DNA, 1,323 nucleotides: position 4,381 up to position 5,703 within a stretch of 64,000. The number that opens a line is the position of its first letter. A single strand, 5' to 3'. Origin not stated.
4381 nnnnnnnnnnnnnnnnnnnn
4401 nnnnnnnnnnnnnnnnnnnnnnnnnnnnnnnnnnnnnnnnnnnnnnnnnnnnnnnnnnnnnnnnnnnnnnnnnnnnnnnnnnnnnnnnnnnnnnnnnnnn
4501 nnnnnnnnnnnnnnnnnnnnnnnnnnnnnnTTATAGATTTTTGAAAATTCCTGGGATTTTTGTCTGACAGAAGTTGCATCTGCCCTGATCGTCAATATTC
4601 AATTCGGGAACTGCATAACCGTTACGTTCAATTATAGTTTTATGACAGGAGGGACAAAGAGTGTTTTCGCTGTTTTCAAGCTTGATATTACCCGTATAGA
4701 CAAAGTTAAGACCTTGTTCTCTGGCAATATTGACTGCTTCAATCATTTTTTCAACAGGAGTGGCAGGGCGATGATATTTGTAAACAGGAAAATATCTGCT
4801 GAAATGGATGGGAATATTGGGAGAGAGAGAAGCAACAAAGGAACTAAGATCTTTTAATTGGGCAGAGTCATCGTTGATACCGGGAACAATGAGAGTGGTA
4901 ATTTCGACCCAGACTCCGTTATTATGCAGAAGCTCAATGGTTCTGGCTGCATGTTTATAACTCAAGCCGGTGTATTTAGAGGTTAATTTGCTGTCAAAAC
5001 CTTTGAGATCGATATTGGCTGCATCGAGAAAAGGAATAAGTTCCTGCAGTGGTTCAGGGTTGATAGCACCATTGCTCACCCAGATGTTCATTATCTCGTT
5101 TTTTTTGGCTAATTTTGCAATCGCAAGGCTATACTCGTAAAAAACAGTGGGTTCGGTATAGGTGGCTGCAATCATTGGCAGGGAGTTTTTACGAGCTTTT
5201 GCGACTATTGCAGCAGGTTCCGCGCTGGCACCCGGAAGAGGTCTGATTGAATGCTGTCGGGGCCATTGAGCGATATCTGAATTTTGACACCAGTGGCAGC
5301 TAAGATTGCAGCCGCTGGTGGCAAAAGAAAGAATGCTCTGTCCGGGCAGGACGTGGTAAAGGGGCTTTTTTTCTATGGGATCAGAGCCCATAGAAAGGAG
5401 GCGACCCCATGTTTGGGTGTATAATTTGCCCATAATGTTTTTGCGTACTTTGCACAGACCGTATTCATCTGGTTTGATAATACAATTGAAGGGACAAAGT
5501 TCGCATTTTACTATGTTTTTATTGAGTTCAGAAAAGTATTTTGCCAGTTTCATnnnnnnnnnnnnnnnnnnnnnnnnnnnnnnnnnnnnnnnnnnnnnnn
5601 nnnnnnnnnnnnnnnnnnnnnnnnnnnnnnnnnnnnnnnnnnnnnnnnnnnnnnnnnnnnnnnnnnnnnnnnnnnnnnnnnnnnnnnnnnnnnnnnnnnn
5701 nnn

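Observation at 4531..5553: AmmeMemoRadiSam-type radical SAM enzyme translationally coupled to plsB, with no AMMECR1/MEMO1 partners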

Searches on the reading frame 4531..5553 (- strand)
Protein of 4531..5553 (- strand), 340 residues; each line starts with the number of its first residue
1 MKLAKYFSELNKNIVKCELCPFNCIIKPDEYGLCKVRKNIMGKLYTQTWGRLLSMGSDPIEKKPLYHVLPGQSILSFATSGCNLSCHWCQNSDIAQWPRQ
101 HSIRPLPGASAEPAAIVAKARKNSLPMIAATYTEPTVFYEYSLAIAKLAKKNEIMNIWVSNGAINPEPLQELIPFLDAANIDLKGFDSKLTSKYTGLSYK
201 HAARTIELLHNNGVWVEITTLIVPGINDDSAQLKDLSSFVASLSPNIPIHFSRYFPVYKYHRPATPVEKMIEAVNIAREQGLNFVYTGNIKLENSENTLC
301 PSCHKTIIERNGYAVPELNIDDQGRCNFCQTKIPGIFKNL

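Call 3: search_protein_families(library=ncbifam, proteins=[window:4531-5553:-], max_evalue=0.001)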
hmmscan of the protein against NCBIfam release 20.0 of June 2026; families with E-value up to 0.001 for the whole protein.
window:4531-5553:- (340 aa): 15 families
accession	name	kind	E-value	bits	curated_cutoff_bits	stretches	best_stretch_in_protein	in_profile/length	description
TIGR04337.1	AmmeMemoSam_rS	hypoth_equivalog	2.4e-97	326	220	1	4-339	1-335/349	AmmeMemoRadiSam system radical SAM enzyme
TIGR04041.1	activase_YjjW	hypoth_equivalog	1.6e-16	60.6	250.2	1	133-256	117-240/276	YjjW family glycine radical enzyme activase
TIGR02494.1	PFLE_PFLC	subfamily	2.3e-13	50.1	174.35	1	134-249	133-249/293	glycyl-radical enzyme activating protein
NF048010.1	SfplDhtActHpsHDes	equivalog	4.6e-13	48.6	430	1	134-255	141-264/298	(2S)-3-sulfopropanediol dehydratase activating enzyme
TIGR02493.1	PFLA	equivalog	1.9e-12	47.1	231.75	1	70-244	14-187/235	pyruvate formate-lyase-activating protein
TIGR02495.1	NrdG2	equivalog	5.7e-12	45.4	131.15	1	79-238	23-178/193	anaerobic ribonucleoside-triphosphate reductase activating protein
NF033719.1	ind_deCO2_activ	equivalog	1.5e-11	44.2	425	1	133-243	138-248/302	indoleacetate decarboxylase activase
NF043069.1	T4HPD_activ_SAM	equivalog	1.7e-09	37.5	425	1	134-244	133-243/299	trans-4-hydroxy-L-proline dehydratase activase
TIGR04395.1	cutC_activ_rSAM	equivalog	1.4e-08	34.4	360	1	134-241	139-246/309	choline TMA-lyase-activating enzyme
TIGR04003.1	rSAM_BssD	equivalog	2.7e-08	33.4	496.45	1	122-244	125-248/314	[benzylsuccinate synthase]-activating enzyme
NF033717.2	HPDL_rSAM_activ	equivalog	2.9e-08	33.3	420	1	133-242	139-250/311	4-hydroxyphenylacetate decarboxylase activase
NF048008.1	SfplDhtActHpfHKleb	equivalog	1.2e-07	31.3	500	1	134-241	136-243/308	(2S)-3-sulfopropanediol dehydratase activating enzyme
NF008356.0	PRK11145.1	equivalog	1.3e-06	27.9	375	1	74-255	23-203/246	pyruvate formate lyase 1-activating protein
TIGR02666.1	moaA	equivalog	2.4e-05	23.5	284.05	1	79-242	17-182/336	GTP 3',8-cyclase MoaA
TIGR02668.1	moaA_archaeal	equivalog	0.00065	18.8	325.25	0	79-280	17-219/303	GTP 3',8-cyclase MoaA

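Call 4: search_protein_families(library=pfam, proteins=[window:4531-5553:-], max_evalue=0.001)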
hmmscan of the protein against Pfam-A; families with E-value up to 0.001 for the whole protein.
window:4531-5553:- (340 aa): 2 families
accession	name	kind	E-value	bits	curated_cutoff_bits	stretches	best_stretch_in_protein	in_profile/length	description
PF04055.27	Radical_SAM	-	3.6e-20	73.2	29.5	1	79-230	4-158/166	Radical SAM superfamily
PF13353.11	Fer4_12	-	0.0007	20.3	22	0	77-181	10-111/137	4Fe-4S single cluster domain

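Call 9: find_encoding_contigs(protein=window:4531-5553:-, flank=10000, max_places=6)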
Protein window:4531-5553:- (340 aa): 1 contig read that carries it; 1 place shown.
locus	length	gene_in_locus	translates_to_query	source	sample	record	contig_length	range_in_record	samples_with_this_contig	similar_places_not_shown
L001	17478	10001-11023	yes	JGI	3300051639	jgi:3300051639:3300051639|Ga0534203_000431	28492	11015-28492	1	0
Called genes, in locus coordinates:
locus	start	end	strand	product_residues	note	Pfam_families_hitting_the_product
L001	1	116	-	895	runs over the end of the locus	PF00176:SNF2-rel_dom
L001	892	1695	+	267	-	-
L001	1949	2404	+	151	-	PF04456:DUF503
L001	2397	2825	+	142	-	PF02033:RBFA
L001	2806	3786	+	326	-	-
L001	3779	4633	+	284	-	PF01509:TruB_N, PF16198:TruB_C_2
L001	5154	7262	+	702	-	PF01138:RNase_PH, PF03725:RNase_PH_C, PF03726:PNPase, PF01138:RNase_PH, PF03725:RNase_PH_C (weak), PF00013:KH_1, PF00575:S1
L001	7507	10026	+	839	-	PF27464:PlsB_N (faint), PF01553:Acyltransferase, PF19277:GPAT_C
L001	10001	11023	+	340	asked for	PF04055:Radical_SAM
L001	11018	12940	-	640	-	PF16697:Yop-YscD_cpl (weak), PF00498:FHA, PF13185:GAF_2, PF01590:GAF, PF00158:Sigma54_activat, PF14532:Sigma54_activ_2, PF25601:AAA_lid_14, PF02954:HTH_8, +2 more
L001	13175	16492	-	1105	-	-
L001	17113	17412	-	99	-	-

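Call 16: find_homologous_proteins(query=window:4531-5553:-, max_evalue=1e-20)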
Query window:4531-5553:- (340 aa): 7995 proteins with E <= 1e-20 among 8000 candidates; the best 120 are listed.
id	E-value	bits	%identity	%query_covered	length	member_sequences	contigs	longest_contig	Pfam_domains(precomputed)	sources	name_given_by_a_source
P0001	3.4e-205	699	88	99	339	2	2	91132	PF04055.28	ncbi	ncbi:MAG: AmmeMemoRadiSam system radical SAM enzyme [Myxococcota bacterium]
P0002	6.2e-97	343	46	99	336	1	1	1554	PF04055.28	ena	-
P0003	2.7e-96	341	47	99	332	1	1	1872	PF04055.28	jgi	-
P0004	8.2e-95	336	46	99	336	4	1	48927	PF04055.28,PF13353.12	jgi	-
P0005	2.1e-94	335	47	98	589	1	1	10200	PF04055.28,PF13386.13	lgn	-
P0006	3.1e-94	334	44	97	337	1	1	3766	PF04055.28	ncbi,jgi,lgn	-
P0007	3.2e-94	334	47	99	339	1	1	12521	PF04055.28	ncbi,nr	ncbi:AmmeMemoRadiSam system radical SAM enzyme [Candidatus Woesearchaeota archaeon]|nr:AmmeMemoRadiS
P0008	4.8e-94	333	47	99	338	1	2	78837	PF04055.28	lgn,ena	-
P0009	1.3e-93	332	48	96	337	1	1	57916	PF04055.28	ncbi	-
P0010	1.4e-93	332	47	99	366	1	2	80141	PF04055.28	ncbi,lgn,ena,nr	ncbi:AmmeMemoRadiSam system radical SAM enzyme [candidate division WOR-3 bacterium]|nr:AmmeMemoRadiS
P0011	1.5e-93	332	46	98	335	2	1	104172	PF04055.28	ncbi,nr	ncbi:MAG: AmmeMemoRadiSam system radical SAM enzyme [Planctomycetota bacterium]|nr:MAG: AmmeMemoRadi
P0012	2.2e-93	331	48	99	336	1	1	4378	PF04055.28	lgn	-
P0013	3.3e-93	331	47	99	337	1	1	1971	PF04055.28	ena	-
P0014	3.4e-93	331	48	99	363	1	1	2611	PF04055.28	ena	-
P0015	3.8e-93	330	46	99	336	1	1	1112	PF04055.28,PF13353.12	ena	-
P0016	4.6e-93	330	46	99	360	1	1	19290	PF04055.28,PF13353.12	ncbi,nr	ncbi:MAG: AmmeMemoRadiSam system radical SAM enzyme [Candidatus Cloacimonetes bacterium]|nr:AmmeMemo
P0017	5.9e-93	330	47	98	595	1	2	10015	PF04055.28,PF13386.13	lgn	-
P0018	8.9e-93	329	44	97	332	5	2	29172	PF04055.28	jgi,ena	-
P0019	1.0e-92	329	47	99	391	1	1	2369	PF04055.28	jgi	jgi:pyruvate formate lyase activating enzyme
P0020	1.8e-92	328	46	99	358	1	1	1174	PF04055.28,PF13353.12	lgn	-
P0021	1.9e-92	328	43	99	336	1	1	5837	PF04055.28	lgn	-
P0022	1.9e-92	328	46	98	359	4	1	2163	PF04055.28,PF13353.12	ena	-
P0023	1.9e-92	328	46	99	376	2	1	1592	PF04055.28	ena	-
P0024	2.1e-92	328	47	99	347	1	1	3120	PF04055.28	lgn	-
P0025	2.2e-92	328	46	99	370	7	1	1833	PF04055.28,PF13353.12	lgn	-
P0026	2.3e-92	328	44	99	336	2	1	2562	PF04055.28,PF13353.12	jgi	-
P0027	2.5e-92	328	47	99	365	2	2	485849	PF04055.28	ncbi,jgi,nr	ncbi:MAG TPA: AmmeMemoRadiSam system radical SAM enzyme [Candidatus Omnitrophota bacterium]|nr:AmmeM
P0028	3.1e-92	327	45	97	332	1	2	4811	PF04055.28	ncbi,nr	ncbi:AmmeMemoRadiSam system radical SAM enzyme [Myxococcota bacterium]|nr:AmmeMemoRadiSam system rad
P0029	5.8e-92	326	46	99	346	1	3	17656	PF04055.28,PF13353.12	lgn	-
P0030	8.9e-92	326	46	99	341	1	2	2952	PF04055.28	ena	-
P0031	1.5e-91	325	47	99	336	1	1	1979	PF04055.28,PF13353.12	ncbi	-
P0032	1.7e-91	325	43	99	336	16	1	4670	PF04055.28,PF13353.12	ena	-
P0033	1.9e-91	325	48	96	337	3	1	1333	PF04055.28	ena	-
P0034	2.0e-91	325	44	99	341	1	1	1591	PF04055.28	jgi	jgi:pyruvate formate lyase activating enzyme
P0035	2.2e-91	325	46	98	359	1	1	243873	PF04055.28,PF13353.12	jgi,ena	-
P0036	2.3e-91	325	47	99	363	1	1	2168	PF04055.28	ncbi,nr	ncbi:MAG TPA: AmmeMemoRadiSam system radical SAM enzyme [Candidatus Omnitrophota bacterium]|nr:AmmeM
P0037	2.4e-91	324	45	99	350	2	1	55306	PF04055.28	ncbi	ncbi:MAG: AmmeMemoRadiSam system radical SAM enzyme [Candidatus Omnitrophota bacterium]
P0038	3.3e-91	324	47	99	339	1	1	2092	PF04055.28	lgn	-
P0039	3.5e-91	324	45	99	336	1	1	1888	PF04055.28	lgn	-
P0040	4.0e-91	324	45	99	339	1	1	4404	PF04055.28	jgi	jgi:pyruvate formate lyase activating enzyme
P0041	4.5e-91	324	47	99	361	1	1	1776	PF04055.28,PF13353.12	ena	-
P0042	4.6e-91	324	48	99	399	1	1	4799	PF04055.28,PF13353.12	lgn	-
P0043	4.8e-91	323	44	99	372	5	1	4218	PF04055.28,PF13353.12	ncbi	-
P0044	5.1e-91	323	47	97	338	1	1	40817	PF04055.28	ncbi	-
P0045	6.5e-91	323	45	99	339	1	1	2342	PF04055.28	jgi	jgi:pyruvate formate lyase activating enzyme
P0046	6.6e-91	323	45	99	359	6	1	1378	PF04055.28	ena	-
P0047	7.0e-91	323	45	99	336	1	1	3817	PF04055.28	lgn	-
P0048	7.1e-91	323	43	99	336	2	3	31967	PF04055.28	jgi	-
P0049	7.9e-91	323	45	98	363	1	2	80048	PF04055.28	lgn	-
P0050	8.0e-91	323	44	99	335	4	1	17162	PF04055.28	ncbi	-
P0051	8.3e-91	323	45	99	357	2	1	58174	PF04055.28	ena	-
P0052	8.3e-91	323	44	99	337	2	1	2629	PF04055.28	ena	-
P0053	8.4e-91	323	45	99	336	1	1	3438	PF04055.28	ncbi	-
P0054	9.9e-91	322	46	99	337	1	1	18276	PF04055.28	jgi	jgi:pyruvate formate lyase activating enzyme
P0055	1.0e-90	322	45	99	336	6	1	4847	PF04055.28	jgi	jgi:pyruvate formate lyase activating enzyme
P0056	1.1e-90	322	46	99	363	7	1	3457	PF04055.28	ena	-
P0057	1.1e-90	322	46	99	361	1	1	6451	PF04055.28,PF13353.12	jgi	-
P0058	1.2e-90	322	46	98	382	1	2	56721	PF04055.28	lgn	-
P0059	1.5e-90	322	45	99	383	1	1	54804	PF04055.28,PF13353.12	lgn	-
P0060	1.5e-90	322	46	99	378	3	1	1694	PF04055.28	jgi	jgi:pyruvate formate lyase activating enzyme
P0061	1.7e-90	322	45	100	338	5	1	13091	PF04055.28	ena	-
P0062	1.9e-90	321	45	98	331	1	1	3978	PF04055.28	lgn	-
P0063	2.1e-90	321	46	99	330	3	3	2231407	PF04055.28,PF13353.12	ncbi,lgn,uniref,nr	ncbi:pyruvate-formate lyase-activating enzyme [Marinitoga piezophila KA3]|uniref:Pyruvate-formate ly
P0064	2.1e-90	321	49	99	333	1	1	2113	PF04055.28,PF13353.12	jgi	-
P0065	2.6e-90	321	44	99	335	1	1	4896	PF04055.28,PF13353.12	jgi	jgi:pyruvate formate lyase activating enzyme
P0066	2.6e-90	321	47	98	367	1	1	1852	PF04055.28,PF13353.12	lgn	-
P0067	2.8e-90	321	45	99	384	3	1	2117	PF04055.28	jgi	-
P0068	3.1e-90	321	45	99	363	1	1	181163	PF04055.28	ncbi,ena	-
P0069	3.3e-90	321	45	99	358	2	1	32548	PF04055.28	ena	-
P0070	3.3e-90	321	46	99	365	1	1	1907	PF04055.28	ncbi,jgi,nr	ncbi:MAG: AmmeMemoRadiSam system radical SAM enzyme [Candidatus Omnitrophica bacterium]|nr:AmmeMemoR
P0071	3.3e-90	321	45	99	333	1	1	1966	PF04055.28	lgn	-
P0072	3.5e-90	321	45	99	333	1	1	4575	PF04055.28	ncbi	-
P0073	3.9e-90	321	47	99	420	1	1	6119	PF04055.28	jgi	-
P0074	4.2e-90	320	43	99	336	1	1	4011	PF04055.28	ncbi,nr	ncbi:AmmeMemoRadiSam system radical SAM enzyme [Candidatus Aerophobetes bacterium]|nr:AmmeMemoRadiSa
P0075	4.3e-90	320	45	99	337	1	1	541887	PF04055.28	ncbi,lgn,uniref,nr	ncbi:pyruvate formate lyase activating enzyme [Desulfacinum hydrothermale DSM 13146]|uniref:Pyruvate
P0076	4.5e-90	320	44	99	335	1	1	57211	PF04055.28,PF13353.12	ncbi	-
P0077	4.5e-90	320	46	99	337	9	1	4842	PF04055.28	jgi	-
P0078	5.1e-90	320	45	99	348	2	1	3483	PF04055.28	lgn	-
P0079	5.2e-90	320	45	100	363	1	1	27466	PF04055.28,PF13353.12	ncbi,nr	ncbi:MAG: AmmeMemoRadiSam system radical SAM enzyme [Candidatus Cloacimonadales bacterium]|nr:AmmeMe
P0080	5.5e-90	320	46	98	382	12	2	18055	PF04055.28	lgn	-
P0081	5.6e-90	320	46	99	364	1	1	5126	PF04055.28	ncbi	-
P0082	5.6e-90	320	45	100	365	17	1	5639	PF04055.28,PF13353.12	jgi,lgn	jgi:pyruvate formate lyase activating enzyme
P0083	6.0e-90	320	43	99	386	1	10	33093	PF04055.28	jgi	jgi:pyruvate formate lyase activating enzyme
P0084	6.5e-90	320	45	99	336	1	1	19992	PF04055.28,PF13353.12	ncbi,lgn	-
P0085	6.7e-90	320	45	99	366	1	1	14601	PF04055.28,PF13353.12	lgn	-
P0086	6.7e-90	320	45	99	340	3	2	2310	PF04055.28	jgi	-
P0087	6.8e-90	320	45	98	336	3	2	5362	PF04055.28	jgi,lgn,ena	-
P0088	7.9e-90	319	43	99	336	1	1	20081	PF04055.28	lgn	-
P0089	7.9e-90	319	44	98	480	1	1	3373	PF04055.28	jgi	jgi:pyruvate formate lyase activating enzyme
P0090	9.3e-90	319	46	98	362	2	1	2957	PF04055.28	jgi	jgi:pyruvate formate lyase activating enzyme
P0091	9.4e-90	319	45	99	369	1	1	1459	PF04055.28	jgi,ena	-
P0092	9.6e-90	319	45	99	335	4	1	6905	PF04055.28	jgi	-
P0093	1.0e-89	319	47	99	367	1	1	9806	PF04055.28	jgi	jgi:pyruvate formate lyase activating enzyme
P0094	1.0e-89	319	45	99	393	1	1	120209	PF04055.28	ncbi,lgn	-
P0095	1.1e-89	319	47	99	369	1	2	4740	PF04055.28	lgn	-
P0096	1.2e-89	319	44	99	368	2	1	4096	PF04055.28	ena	-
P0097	1.3e-89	319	46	99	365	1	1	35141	PF04055.28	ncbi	ncbi:MAG: AmmeMemoRadiSam system radical SAM enzyme [Candidatus Omnitrophota bacterium]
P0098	1.3e-89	319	46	99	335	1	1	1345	PF04055.28,PF13353.12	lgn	-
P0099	1.3e-89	319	45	98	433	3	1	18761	PF04055.28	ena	-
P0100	1.4e-89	319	46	99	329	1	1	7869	PF04055.28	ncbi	-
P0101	1.6e-89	319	44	98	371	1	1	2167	PF04055.28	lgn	-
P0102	1.6e-89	319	44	99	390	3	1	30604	PF04055.28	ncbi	-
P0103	1.6e-89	318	46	98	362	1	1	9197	PF04055.28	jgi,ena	-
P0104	1.6e-89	318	45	99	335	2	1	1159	PF04055.28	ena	-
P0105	1.7e-89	318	45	99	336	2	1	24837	PF04055.28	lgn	-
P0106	1.7e-89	318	43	99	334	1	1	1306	PF04055.28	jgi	-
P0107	1.8e-89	318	46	99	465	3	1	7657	PF04055.28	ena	-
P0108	1.9e-89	318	45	99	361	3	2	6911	PF04055.28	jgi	jgi:pyruvate formate lyase activating enzyme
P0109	2.0e-89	318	45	99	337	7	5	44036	PF04055.28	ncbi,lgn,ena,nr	ncbi:MAG: AmmeMemoRadiSam system radical SAM enzyme [Candidatus Omnitrophica bacterium]|nr:AmmeMemoR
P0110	2.2e-89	318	45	99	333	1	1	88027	PF04055.28,PF13353.12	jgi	-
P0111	2.2e-89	318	46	99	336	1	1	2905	PF04055.28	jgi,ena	-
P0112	2.3e-89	318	46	99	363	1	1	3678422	PF04055.28,PF13353.12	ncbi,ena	-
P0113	2.3e-89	318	45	99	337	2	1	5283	PF04055.28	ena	-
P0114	2.4e-89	318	46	99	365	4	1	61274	PF04055.28,PF13353.12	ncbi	ncbi:MAG: AmmeMemoRadiSam system radical SAM enzyme [Candidatus Omnitrophota bacterium]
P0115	2.4e-89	318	45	99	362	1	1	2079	PF04055.28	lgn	-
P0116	2.7e-89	318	46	99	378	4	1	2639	PF04055.28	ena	-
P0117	2.8e-89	318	44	99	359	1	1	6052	PF04055.28,PF13353.12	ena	-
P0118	2.9e-89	318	45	99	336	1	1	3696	PF04055.28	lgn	-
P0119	3.0e-89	318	43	99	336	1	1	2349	PF04055.28,PF13353.12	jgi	-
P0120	3.0e-89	318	46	99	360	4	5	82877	PF04055.28,PF13353.12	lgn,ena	-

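Call 17: find_encoding_contigs(protein=P0001, flank=10000, max_places=4)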
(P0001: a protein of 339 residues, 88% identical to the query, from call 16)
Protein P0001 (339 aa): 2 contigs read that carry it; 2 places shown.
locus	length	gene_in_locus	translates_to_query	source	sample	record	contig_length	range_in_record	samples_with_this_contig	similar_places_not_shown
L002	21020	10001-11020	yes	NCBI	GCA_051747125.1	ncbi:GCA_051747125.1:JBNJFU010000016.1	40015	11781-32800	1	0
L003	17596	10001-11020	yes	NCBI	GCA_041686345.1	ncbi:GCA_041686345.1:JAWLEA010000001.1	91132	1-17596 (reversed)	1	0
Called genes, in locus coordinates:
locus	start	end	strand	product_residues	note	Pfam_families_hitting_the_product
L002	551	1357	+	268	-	-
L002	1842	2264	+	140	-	PF04456:DUF503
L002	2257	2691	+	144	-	PF02033:RBFA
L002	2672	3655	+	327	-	PF01368:DHH, PF02272:DHHA1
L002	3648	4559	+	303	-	PF01509:TruB_N, PF16198:TruB_C_2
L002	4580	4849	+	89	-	PF00312:Ribosomal_S15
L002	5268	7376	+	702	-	PF01138:RNase_PH, PF03725:RNase_PH_C, PF03726:PNPase, PF01138:RNase_PH, PF00013:KH_1, PF00575:S1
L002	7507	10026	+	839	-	PF27464:PlsB_N (faint), PF01553:Acyltransferase, PF19277:GPAT_C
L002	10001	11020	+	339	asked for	PF04055:Radical_SAM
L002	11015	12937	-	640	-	PF16697:Yop-YscD_cpl (weak), PF00498:FHA, PF13185:GAF_2, PF01590:GAF, PF00158:Sigma54_activat, PF14532:Sigma54_activ_2, PF25601:AAA_lid_14, PF02954:HTH_8, +2 more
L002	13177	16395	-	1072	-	-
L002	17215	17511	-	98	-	-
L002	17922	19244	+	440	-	PF13187:Fer4_9 (faint), PF13534:Fer4_17 (faint), PF13746:Fer4_18 (faint), PF12838:Fer4_7 (weak)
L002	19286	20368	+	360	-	PF03116:NQR2_RnfD_RnfE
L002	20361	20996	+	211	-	PF04205:FMN_bind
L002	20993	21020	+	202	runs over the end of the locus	PF02508:Rnf-Nqr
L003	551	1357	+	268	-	-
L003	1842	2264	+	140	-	PF04456:DUF503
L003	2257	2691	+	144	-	PF02033:RBFA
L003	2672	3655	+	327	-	PF01368:DHH, PF02272:DHHA1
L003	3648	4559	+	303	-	PF01509:TruB_N, PF16198:TruB_C_2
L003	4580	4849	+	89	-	PF00312:Ribosomal_S15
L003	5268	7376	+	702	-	PF01138:RNase_PH, PF03725:RNase_PH_C, PF03726:PNPase, PF01138:RNase_PH, PF00013:KH_1, PF00575:S1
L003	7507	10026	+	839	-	PF27464:PlsB_N (faint), PF01553:Acyltransferase, PF19277:GPAT_C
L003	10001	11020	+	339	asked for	PF04055:Radical_SAM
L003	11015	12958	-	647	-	PF16697:Yop-YscD_cpl (weak), PF00498:FHA, PF01590:GAF, PF13185:GAF_2, PF00158:Sigma54_activat, PF14532:Sigma54_activ_2, PF25601:AAA_lid_14, PF02954:HTH_8, +2 more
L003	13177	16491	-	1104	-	-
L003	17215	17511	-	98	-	-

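Call 37: find_encoding_contigs(protein=P0028, flank=6000, max_places=3)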
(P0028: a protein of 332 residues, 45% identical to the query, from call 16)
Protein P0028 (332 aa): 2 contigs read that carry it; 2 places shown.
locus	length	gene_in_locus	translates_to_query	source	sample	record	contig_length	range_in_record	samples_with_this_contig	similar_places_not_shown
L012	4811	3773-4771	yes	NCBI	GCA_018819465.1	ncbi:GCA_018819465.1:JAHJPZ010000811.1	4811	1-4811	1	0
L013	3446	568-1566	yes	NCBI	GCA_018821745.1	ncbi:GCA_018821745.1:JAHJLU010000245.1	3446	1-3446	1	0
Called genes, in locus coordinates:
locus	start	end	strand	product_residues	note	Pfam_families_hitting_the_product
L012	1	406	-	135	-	PF13481:AAA_25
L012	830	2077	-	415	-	PF03773:ArsP_1, PF00403:HMA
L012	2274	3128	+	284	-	-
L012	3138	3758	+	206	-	PF13505:OMP_b-brl (faint)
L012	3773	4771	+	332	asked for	PF04055:Radical_SAM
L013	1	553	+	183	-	PF13505:OMP_b-brl (faint)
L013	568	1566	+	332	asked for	PF04055:Radical_SAM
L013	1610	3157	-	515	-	PF04055:Radical_SAM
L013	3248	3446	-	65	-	?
